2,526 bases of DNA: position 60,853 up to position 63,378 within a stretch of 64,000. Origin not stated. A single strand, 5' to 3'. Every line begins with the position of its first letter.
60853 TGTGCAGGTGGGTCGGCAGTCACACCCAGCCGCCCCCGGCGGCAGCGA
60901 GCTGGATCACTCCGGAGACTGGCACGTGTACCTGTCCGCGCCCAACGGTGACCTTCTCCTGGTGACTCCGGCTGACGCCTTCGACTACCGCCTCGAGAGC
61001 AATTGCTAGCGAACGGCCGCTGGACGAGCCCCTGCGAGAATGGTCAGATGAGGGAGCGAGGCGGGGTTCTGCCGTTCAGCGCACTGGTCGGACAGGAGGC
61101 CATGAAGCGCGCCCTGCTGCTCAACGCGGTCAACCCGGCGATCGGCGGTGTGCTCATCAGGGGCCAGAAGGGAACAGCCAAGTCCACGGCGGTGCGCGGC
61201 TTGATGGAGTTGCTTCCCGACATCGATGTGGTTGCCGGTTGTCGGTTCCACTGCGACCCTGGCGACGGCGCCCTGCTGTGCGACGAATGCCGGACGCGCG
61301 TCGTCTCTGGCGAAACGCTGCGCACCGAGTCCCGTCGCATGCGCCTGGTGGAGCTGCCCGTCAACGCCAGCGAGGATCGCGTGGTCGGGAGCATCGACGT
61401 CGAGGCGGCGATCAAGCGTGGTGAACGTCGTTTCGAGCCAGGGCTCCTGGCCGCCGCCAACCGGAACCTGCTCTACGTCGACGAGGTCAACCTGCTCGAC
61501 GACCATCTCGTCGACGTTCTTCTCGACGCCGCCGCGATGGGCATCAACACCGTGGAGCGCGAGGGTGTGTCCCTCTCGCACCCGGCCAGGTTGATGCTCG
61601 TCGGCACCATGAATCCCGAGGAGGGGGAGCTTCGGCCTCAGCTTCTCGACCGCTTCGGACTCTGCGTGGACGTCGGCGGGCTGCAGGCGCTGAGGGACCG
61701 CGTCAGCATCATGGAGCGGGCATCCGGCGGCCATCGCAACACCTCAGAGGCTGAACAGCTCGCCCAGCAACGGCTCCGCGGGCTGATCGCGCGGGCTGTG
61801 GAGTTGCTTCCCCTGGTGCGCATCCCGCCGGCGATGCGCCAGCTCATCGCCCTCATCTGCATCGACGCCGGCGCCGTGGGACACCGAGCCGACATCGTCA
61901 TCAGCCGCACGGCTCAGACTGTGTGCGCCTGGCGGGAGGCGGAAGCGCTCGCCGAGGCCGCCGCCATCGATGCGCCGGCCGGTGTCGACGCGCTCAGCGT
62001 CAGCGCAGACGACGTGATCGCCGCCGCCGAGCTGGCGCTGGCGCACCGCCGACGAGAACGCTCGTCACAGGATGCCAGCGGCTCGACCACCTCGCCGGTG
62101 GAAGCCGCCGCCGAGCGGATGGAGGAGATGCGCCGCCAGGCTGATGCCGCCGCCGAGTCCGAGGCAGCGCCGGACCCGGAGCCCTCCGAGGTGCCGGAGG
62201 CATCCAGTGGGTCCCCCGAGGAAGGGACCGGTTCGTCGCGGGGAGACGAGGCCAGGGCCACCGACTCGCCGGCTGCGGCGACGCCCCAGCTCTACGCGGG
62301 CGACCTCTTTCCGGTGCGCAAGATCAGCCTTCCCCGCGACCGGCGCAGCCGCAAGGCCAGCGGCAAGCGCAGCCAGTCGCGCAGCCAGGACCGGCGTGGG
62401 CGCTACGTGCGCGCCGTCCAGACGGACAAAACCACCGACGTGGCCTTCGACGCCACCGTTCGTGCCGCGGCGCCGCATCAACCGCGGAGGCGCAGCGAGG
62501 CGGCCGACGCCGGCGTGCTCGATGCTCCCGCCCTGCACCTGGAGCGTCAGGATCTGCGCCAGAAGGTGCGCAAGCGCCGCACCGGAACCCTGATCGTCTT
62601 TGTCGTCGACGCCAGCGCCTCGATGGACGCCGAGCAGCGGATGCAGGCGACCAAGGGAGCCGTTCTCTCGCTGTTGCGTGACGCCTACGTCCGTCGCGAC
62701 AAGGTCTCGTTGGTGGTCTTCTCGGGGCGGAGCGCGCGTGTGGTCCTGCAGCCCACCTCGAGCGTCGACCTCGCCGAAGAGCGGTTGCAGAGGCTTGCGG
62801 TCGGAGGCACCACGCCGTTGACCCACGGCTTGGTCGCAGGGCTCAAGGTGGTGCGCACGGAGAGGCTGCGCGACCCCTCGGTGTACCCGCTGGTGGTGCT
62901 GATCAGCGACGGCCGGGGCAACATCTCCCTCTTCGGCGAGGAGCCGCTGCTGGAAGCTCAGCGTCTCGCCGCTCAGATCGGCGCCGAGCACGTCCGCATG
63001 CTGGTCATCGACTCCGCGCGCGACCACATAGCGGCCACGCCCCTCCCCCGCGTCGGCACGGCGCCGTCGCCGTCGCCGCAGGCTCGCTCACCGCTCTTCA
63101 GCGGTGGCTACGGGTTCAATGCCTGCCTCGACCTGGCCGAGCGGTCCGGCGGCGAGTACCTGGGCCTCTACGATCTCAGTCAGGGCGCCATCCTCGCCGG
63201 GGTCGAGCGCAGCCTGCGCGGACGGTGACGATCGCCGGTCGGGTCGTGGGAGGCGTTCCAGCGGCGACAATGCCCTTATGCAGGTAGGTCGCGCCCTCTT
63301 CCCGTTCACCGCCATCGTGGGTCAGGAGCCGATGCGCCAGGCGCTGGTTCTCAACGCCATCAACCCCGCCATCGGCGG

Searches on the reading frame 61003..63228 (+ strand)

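Call 37: search_protein_families(library=pfam, proteins=[window:61003-63228:+], max_evalue=0.001)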
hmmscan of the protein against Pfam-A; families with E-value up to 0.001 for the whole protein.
window:61003-63228:+ (741 aa): 5 families
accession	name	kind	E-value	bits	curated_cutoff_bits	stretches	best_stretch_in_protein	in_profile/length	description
PF13519.12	VWA_2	-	2.9e-14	54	27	1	531-637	1-106/107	von Willebrand factor type A domain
PF00092.34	VWA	-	3e-09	37.8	23.8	1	531-671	2-139/174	von Willebrand factor type A domain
PF01078.27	Mg_chelatase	-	6.3e-09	36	20.3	1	135-205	88-158/207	Magnesium chelatase, subunit ChlI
PF07728.20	AAA_5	-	1.6e-07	31.9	22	1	109-218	24-139/139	AAA domain (dynein-related subfamily)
PF17863.7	AAA_lid_2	-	3.7e-07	30.2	22.7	0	333-357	37-63/74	AAA lid domain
